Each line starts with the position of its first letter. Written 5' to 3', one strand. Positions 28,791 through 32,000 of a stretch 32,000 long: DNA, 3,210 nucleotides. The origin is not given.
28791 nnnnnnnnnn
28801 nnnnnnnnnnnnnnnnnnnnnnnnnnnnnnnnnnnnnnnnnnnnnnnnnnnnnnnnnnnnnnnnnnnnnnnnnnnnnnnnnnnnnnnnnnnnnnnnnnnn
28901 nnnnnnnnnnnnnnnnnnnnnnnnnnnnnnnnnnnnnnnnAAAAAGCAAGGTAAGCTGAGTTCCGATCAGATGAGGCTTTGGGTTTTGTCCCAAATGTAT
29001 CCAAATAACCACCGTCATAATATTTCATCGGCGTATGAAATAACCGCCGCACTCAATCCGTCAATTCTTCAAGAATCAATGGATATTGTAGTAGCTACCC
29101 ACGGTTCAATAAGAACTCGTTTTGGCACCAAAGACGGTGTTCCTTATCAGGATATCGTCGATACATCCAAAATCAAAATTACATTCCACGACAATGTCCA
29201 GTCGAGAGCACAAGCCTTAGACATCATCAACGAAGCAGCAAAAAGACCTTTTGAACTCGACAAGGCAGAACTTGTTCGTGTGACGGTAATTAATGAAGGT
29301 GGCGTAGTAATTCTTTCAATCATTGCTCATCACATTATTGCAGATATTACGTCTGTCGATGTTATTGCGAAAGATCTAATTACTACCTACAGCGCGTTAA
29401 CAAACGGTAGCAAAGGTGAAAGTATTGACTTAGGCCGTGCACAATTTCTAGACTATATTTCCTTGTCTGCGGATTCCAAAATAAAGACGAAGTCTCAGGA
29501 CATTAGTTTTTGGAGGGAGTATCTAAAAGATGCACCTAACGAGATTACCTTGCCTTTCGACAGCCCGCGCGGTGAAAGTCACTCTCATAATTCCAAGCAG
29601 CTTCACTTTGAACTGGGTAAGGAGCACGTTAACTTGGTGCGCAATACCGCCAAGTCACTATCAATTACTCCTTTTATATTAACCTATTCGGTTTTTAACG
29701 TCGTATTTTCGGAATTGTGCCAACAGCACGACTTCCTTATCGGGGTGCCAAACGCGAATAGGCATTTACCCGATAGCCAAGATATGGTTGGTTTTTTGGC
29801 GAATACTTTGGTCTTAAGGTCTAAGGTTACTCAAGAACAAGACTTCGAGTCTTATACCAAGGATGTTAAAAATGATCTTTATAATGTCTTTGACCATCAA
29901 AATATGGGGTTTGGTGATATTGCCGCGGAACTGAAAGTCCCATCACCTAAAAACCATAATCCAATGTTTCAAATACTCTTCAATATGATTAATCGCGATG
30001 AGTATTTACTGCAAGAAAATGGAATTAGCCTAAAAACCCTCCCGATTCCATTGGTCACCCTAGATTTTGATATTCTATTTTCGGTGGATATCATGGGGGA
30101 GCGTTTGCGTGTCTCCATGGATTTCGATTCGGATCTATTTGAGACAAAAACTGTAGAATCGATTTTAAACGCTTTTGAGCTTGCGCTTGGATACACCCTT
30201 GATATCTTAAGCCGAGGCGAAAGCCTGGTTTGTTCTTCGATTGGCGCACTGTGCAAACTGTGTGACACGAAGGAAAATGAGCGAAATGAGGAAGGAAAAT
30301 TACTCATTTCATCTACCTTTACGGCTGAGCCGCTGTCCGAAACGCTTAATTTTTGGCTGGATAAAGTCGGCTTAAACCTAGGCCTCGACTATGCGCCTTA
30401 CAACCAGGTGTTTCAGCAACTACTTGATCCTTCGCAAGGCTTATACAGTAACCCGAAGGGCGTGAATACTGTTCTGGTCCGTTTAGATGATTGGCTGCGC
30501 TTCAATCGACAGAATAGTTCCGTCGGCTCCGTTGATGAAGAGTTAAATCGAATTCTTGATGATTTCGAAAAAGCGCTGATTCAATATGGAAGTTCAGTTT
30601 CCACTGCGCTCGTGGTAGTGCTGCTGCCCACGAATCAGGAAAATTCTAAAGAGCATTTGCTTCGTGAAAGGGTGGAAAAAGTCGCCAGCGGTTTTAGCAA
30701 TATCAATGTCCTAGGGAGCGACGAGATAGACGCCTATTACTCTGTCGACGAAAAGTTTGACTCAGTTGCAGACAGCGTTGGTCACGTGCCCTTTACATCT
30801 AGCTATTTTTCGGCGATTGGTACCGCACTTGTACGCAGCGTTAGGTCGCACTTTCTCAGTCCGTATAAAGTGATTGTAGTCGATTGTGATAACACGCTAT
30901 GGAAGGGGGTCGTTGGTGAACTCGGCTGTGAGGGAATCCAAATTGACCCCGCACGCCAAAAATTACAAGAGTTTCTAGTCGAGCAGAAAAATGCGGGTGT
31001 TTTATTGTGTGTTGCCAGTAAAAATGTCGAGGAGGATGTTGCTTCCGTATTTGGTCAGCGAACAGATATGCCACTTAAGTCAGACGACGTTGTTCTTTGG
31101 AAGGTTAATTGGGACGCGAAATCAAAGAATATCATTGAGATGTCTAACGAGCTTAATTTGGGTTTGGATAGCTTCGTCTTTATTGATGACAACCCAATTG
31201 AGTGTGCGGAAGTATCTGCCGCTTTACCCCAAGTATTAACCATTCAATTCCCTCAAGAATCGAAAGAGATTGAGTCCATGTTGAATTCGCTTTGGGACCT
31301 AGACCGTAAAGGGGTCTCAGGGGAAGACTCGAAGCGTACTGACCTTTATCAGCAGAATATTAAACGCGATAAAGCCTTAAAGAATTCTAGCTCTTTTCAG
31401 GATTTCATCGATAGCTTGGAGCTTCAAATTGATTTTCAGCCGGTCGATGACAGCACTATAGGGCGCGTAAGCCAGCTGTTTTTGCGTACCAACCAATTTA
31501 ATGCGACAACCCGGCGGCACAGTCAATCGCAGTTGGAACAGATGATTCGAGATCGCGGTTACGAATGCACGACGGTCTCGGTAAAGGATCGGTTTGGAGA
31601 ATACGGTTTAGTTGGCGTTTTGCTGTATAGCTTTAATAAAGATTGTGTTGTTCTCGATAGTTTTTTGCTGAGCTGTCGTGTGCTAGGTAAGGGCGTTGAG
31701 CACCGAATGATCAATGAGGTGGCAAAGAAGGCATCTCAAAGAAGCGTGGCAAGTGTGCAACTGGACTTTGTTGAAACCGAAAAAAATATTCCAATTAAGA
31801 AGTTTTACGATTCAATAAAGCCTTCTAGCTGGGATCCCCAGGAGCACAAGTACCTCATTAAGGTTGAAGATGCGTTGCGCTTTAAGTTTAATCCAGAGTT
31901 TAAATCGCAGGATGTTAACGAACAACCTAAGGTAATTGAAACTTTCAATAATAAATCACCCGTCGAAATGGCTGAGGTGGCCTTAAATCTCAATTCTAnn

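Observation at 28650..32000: A condensation domain is followed by an FkbH-like glycerate-loading domain instead of an A domain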

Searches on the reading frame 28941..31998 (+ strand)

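Call 13: find_homologous_proteins(query=window:28941-31998:+, max_evalue=1e-20)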
Query window:28941-31998:+ (1019 aa): 231 proteins with E <= 1e-20 among 8000 candidates; the best 120 are listed.
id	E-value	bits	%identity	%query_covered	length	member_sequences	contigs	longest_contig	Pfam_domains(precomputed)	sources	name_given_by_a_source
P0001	2.2e-188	647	35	96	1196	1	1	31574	PF00668.26,PF00550.32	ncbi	ncbi:HAD-IIIC family phosphatase [Chloroflexota bacterium]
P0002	1.9e-181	624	39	54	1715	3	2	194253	PF00668.26,PF13669.13,PF00550.32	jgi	jgi:FkbH-like protein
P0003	3.8e-181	623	34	95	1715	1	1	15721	PF00668.26,PF00550.32,PF00501.35,PF24919.1,PF23024.2,PF23297.2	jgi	jgi:FkbH-like protein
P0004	1.9e-173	597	34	94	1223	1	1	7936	PF00668.26,PF00550.32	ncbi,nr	ncbi:MAG TPA: HAD-IIIC family phosphatase [Pyrinomonadaceae bacterium]|nr:HAD-IIIC family phosphatas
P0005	2.8e-173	597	44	49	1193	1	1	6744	PF00668.26,PF00550.32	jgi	jgi:FkbH-like protein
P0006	6.5e-172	592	40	51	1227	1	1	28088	PF00668.26,PF00550.32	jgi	jgi:FkbH-like protein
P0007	7.9e-172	592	32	97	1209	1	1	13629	PF00668.26,PF00550.32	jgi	jgi:FkbH-like protein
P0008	1.2e-171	591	33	96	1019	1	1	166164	PF00668.26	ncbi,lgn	ncbi:MAG: HAD-IIIC family phosphatase [Chloroflexota bacterium]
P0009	2.8e-171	590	33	97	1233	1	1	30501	PF00668.26,PF00550.32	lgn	-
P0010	1.1e-170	588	41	49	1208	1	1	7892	PF00668.26,PF00550.32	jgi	jgi:FkbH-like protein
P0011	3.8e-169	583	34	94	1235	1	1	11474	PF00668.26,PF00550.32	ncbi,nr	ncbi:MAG TPA: HAD-IIIC family phosphatase [Thermoanaerobaculia bacterium]|nr:HAD-IIIC family phospha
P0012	7.2e-169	582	40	53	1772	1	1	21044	PF00668.26,PF13669.13,PF02719.22,PF00550.32,PF01073.26,PF18563.7,PF07993.19,PF01370.28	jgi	jgi:thioester reductase-like protein/FkbH-like protein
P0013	3.8e-167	576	33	96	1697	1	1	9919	PF00668.26,PF00550.32,PF00501.35,PF24919.1,PF23024.2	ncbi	ncbi:MAG: HAD-IIIC family phosphatase [Anaerolineales bacterium]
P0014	5.4e-167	576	40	51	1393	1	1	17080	PF00668.26,PF13669.13,PF00550.32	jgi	-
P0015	6.4e-167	575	32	96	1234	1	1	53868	PF00668.26,PF00550.32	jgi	jgi:FkbH-like protein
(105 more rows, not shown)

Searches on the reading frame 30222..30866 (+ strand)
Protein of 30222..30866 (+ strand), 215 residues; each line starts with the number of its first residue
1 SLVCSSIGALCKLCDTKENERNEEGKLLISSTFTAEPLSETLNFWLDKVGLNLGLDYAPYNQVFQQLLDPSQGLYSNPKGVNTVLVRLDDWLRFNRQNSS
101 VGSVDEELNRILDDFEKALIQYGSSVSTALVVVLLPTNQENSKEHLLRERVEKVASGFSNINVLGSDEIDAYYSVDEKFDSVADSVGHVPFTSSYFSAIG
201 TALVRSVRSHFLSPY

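Call 61: search_protein_families(library=pfam, proteins=[window:30222-30866:+], max_evalue=5)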
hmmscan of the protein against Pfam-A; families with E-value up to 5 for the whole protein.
window:30222-30866:+ (215 aa): 0 families
